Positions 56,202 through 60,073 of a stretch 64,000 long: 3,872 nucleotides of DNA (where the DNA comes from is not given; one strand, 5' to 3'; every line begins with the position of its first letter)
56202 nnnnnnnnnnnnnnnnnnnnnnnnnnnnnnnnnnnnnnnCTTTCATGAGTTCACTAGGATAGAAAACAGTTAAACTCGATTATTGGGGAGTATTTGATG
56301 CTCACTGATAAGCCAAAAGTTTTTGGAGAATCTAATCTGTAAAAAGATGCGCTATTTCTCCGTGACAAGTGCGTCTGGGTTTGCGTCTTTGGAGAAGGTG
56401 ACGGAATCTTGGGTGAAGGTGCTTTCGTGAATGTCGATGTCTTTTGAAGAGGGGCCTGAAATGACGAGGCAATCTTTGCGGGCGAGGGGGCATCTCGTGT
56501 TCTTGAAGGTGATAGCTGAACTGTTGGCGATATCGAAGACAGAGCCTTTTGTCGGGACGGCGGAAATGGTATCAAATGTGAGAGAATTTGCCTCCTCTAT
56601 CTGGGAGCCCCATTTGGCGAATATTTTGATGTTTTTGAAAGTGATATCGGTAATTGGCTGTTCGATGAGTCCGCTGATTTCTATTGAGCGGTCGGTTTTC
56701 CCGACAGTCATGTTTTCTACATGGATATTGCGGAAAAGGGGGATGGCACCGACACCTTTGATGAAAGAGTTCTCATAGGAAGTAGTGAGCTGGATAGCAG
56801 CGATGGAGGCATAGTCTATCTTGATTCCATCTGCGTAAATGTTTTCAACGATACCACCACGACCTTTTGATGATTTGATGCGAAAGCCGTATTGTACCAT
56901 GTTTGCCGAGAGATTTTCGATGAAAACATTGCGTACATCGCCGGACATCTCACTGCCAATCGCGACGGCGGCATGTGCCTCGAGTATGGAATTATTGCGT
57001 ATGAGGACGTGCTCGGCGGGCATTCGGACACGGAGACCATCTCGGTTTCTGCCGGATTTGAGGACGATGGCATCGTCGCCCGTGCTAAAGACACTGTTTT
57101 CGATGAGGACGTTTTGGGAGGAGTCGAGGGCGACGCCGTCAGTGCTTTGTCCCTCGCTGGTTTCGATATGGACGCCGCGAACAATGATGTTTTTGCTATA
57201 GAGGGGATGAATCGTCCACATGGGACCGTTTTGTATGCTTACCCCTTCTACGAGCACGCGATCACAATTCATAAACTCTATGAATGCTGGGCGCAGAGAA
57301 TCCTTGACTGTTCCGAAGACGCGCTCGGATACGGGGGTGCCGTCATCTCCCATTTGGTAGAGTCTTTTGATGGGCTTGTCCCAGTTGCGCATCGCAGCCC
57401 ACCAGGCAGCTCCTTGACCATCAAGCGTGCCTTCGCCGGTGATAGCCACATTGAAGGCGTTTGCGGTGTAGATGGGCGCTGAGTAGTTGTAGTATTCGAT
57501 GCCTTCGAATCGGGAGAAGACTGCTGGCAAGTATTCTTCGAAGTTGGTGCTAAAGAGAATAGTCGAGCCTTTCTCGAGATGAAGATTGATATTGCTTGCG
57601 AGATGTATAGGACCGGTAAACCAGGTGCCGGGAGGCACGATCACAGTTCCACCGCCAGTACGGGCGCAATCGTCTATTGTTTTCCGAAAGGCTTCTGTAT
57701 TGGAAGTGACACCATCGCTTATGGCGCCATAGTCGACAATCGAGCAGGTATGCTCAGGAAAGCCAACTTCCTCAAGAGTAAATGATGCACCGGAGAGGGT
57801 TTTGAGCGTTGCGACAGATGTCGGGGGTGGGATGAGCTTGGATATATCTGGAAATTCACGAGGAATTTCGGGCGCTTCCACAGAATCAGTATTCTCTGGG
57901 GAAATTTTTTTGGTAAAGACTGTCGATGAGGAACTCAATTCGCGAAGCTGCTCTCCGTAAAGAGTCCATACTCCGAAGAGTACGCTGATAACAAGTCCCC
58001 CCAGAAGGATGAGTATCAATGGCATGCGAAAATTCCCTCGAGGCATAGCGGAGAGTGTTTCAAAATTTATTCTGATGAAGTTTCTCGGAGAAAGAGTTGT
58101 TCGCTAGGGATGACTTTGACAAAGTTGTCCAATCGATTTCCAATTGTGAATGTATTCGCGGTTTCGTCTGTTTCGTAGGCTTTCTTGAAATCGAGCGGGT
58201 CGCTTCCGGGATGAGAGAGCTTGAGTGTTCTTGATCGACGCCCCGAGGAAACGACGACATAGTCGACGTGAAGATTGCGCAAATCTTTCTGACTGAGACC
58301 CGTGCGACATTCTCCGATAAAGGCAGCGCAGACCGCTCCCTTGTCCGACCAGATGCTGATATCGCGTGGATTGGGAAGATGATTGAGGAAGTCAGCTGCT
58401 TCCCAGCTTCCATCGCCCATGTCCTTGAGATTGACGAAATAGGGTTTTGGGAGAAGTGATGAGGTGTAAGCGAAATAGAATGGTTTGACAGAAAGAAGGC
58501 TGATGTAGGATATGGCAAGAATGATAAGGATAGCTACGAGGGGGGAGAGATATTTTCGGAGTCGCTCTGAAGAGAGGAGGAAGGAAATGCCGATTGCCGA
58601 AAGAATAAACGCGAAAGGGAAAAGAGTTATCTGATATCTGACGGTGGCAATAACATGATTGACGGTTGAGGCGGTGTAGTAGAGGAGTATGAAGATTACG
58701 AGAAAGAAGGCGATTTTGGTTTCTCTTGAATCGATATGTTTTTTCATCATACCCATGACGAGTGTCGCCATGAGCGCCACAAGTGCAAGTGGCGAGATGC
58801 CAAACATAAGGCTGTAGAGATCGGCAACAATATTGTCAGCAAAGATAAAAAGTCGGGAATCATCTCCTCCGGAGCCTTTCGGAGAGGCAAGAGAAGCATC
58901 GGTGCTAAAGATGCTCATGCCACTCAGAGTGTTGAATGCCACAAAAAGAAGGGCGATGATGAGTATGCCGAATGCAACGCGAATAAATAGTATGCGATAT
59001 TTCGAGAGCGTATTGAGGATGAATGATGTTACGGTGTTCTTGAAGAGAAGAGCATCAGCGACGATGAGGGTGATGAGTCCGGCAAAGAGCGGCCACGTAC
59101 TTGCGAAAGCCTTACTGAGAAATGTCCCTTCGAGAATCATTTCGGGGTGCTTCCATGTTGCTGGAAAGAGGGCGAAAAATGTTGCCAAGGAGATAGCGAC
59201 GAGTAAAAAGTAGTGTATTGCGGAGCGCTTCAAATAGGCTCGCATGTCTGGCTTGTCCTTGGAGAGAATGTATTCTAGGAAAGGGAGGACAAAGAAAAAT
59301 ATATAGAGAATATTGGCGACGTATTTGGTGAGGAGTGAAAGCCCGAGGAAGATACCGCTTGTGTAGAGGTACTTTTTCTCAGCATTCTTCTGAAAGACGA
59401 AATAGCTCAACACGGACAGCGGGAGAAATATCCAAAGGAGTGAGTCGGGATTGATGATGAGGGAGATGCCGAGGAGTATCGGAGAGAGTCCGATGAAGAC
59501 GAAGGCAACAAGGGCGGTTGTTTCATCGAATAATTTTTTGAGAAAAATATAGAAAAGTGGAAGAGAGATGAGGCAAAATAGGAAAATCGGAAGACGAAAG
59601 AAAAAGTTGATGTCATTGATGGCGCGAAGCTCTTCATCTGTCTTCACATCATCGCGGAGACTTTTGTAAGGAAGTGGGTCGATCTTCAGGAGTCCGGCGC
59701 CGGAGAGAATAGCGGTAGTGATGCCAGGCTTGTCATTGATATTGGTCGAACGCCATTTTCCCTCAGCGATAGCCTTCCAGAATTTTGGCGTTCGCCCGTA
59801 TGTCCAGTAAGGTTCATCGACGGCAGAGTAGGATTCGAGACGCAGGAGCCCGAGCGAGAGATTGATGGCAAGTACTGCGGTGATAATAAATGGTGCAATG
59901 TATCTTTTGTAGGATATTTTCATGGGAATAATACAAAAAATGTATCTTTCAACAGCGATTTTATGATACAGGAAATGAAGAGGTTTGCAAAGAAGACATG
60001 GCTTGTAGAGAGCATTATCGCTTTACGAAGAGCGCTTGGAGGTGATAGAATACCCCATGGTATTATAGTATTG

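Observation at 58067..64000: Array of four PMT/ArnT-like GT-C glycosyltransferase paralogs (one divergent on the minus strand, three tandem on the plus strand)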

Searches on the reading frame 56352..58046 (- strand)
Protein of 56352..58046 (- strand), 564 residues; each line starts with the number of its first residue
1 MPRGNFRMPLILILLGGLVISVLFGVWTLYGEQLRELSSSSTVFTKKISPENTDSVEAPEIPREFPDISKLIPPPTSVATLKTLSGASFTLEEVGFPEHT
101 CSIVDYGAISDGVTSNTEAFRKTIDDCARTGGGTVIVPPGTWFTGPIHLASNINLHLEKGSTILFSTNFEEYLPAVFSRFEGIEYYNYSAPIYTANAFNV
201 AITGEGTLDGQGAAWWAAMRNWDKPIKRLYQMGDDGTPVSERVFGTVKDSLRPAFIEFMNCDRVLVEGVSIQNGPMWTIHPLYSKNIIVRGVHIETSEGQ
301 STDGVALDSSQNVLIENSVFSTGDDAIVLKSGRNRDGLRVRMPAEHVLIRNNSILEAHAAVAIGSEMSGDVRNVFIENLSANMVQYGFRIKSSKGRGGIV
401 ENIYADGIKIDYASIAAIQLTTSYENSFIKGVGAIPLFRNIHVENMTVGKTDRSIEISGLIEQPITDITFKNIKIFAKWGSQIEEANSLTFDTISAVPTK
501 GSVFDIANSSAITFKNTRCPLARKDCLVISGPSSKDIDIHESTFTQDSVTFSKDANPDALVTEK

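Call 20: search_protein_families(library=pfam, proteins=[window:56352-58046:-], max_evalue=0.01)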
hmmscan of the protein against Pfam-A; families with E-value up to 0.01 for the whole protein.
window:56352-58046:- (564 aa): 4 families
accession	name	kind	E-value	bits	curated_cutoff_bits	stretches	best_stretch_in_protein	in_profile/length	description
PF00295.23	Glyco_hydro_28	-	1e-27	97.5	22.9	1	252-477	90-308/324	Glycosyl hydrolases family 28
PF12708.12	Pect-lyase_RHGA_epim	-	3.1e-09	37.4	27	1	102-155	3-58/213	Rhamnogalacturonase A/epimerase, pectate lyase-like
PF13229.12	Beta_helix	-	4.9e-08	33.2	25.9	1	256-333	49-124/158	Right handed beta helix region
PF05048.19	NosD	-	2.1e-06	27.7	23.6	1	237-413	27-179/212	Periplasmic copper-binding protein (NosD)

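Call 55: search_protein_families(library=ncbifam, proteins=[window:56352-58046:-], max_evalue=0.001)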
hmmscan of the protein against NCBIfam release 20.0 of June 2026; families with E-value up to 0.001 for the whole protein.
window:56352-58046:- (564 aa): 6 families
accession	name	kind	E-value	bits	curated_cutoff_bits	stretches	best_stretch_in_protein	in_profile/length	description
NF049892.1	AlphdgalacturondseBT4155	equivalog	2.2e-99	333.2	800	1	91-490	41-448/454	alpha-d-galacturonidase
NF051860.1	PolglcturonPglAAgro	equivalog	4.4e-51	174.1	600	2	249-477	223-466/502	polygalacturonase PglA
NF049899.1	RhamgalacuronBT4153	equivalog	7.6e-44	150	650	1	101-482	47-414/432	rhamnogalacturonidase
NF051861.1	PolglcturonPglBAgro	equivalog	1.5e-42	145.9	600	1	114-480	9-353/437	polygalacturonase PglB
NF049898.1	RhamgalacuronBT4146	equivalog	6.3e-38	130.6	500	2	104-353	2-226/445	rhamnogalacturonidase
TIGR04247.1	NosD_copper_fam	subfamily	5.7e-06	25.2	300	1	257-380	175-287/377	nitrous oxide reductase family maturation protein NosD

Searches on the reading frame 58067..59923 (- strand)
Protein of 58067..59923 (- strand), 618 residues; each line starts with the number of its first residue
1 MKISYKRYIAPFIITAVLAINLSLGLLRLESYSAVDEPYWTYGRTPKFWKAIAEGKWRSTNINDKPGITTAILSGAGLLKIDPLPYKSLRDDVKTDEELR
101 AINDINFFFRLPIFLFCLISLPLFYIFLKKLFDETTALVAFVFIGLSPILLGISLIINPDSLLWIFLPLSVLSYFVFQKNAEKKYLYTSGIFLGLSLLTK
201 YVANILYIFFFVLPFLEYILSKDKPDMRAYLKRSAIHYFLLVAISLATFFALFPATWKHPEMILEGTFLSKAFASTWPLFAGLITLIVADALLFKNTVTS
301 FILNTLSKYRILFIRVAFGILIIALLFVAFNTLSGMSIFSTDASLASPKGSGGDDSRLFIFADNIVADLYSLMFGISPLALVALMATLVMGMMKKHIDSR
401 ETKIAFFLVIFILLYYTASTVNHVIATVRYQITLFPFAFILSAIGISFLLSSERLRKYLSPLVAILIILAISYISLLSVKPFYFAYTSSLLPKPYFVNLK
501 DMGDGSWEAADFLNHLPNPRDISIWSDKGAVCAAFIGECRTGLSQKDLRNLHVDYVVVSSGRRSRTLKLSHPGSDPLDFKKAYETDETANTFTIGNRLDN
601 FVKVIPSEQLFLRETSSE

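Call 8: search_protein_families(library=pfam, proteins=[window:58067-59923:-], max_evalue=0.1)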
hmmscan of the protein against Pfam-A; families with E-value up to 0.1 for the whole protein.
window:58067-59923:- (618 aa): 2 families
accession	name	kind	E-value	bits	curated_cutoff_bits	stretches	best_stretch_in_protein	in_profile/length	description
PF13231.12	PMT_2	-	2.6e-12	47.7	26.1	1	109-246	24-153/160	Dolichyl-phosphate-mannose-protein mannosyltransferase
PF02366.24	PMT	-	6.6e-09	36.1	22.7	1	106-253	82-237/245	Dolichyl-phosphate-mannose-protein mannosyltransferase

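Call 9: search_protein_families(library=ncbifam, proteins=[window:58067-59923:-], max_evalue=0.1)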
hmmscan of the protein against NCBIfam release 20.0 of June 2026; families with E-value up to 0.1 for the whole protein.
window:58067-59923:- (618 aa): 1 family
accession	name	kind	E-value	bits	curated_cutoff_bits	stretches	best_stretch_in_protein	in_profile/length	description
NF047440.1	LA3751_2_3_fam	subfamily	0.0013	17.7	200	1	300-475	207-381/460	LA_3751/LA_3752 family putative glycosyltransferase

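Call 23: search_solved_structures(query=window:58067-59923:-, max_evalue=1)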
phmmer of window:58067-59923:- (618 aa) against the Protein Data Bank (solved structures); distinct sequences matched with E-value up to 1: 0.

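Call 42: find_homologous_proteins(query=window:58067-59923:-)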
Query window:58067-59923:- (618 aa): 626 proteins with E <= 0.001 among 8000 candidates; the best 120 are listed.
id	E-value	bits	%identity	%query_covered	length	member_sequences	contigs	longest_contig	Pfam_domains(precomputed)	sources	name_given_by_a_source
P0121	0.0e+0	1275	94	100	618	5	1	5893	PF02366.25,PF13231.13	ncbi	-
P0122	0.0e+0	1110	80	100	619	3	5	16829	PF02366.25,PF13231.13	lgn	-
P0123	0.0e+0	1094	81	99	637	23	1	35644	PF02366.25,PF13231.13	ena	-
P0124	0.0e+0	1030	75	99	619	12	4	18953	PF02366.25,PF13231.13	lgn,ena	-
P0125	5.0e-296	1001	72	100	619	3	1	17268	PF02366.25,PF13231.13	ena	-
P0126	1.8e-289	980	72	100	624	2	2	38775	PF02366.25,PF13231.13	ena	-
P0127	9.0e-246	835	63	98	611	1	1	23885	PF02366.25,PF13231.13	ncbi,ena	-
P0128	4.9e-245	833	63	98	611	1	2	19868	PF02366.25,PF13231.13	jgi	jgi:4-amino-4-deoxy-L-arabinose transferase-like glycosyltransferase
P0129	1.7e-243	828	60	99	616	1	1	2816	PF02366.25,PF13231.13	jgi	jgi:4-amino-4-deoxy-L-arabinose transferase-like glycosyltransferase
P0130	4.0e-243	827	62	98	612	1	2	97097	PF02366.25,PF13231.13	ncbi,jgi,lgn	jgi:4-amino-4-deoxy-L-arabinose transferase-like glycosyltransferase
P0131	5.6e-243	826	62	99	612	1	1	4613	PF02366.25,PF13231.13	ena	-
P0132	1.4e-242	825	62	98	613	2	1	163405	PF02366.25,PF13231.13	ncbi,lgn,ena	-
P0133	1.8e-242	825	62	98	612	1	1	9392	PF02366.25,PF13231.13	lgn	-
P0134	2.6e-242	824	62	98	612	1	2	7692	PF02366.25,PF13231.13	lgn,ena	-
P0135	2.8e-242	824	62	98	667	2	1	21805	PF02366.25,PF13231.13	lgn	-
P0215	1.7e-192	659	52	97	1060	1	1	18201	PF12708.13,PF02366.25,PF13231.13,PF00295.24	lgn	-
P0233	5.9e-186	638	51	96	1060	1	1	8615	PF02366.25,PF13231.13,PF00295.24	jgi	jgi:polygalacturonase/4-amino-4-deoxy-L-arabinose transferase-like glycosyltransferase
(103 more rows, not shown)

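Call 75: predict_structure(alignment_id=A3)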
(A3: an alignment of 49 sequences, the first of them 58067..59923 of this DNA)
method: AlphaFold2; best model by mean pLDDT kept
length: 618 residues; sequences in the alignment: 49
mean_pLDDT: 85.7   pTM: 0.90
mean pLDDT of the five models: 85.7, 85.3, 84.1, 83.3, 82.4
residues with pLDDT >= 90: 301; 70-90: 242; 50-70: 67; < 50: 8
segments of 3 or more residues with pLDDT < 50: 1-4, 615-618
pLDDT, mean of each block of 10 residues (from residue 1): 62 97 92 67 69 70 59 68 78 89 86 93 97 96 96 86 93 96 96 88 85 94 89 94 93 80 75 72 88 90 92 96 96 86 69 68 88 94 97 90 96 88 74 95 95 86 93 92 89 81 79 95 90 90 74 90 80 78 92 86 92 56
secondary structure, 60 per line:
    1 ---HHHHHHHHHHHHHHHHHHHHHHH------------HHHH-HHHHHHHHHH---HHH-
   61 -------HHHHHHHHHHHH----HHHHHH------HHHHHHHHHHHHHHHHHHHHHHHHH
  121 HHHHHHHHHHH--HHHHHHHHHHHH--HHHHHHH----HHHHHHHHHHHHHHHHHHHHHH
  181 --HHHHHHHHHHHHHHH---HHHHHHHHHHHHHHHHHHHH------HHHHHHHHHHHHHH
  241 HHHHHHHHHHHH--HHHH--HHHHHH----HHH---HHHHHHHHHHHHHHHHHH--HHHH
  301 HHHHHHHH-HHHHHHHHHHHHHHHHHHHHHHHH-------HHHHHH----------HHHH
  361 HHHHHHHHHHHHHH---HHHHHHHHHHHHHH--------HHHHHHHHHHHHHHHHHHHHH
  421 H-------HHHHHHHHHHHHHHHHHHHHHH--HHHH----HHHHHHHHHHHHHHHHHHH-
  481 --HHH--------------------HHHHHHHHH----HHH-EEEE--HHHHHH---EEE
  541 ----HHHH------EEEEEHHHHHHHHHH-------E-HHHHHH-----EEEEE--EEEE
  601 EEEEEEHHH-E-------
elements in order: H4-26 H39-42 H44-53 H68-79 H84-89 H96-131 H134-145 H148-154 H159-180 H183-197 H201-220 H227-252 H255-258 H261-266 H277-294 H297-308 H310-333 H341-346 H357-374 H378-391 H400-421 H429-450 H453-456 H461-479 H506-514 E523-526 H529-534 E538-540 H545-548 E555-559 H560-569 H579-584 E590-594 E597-606
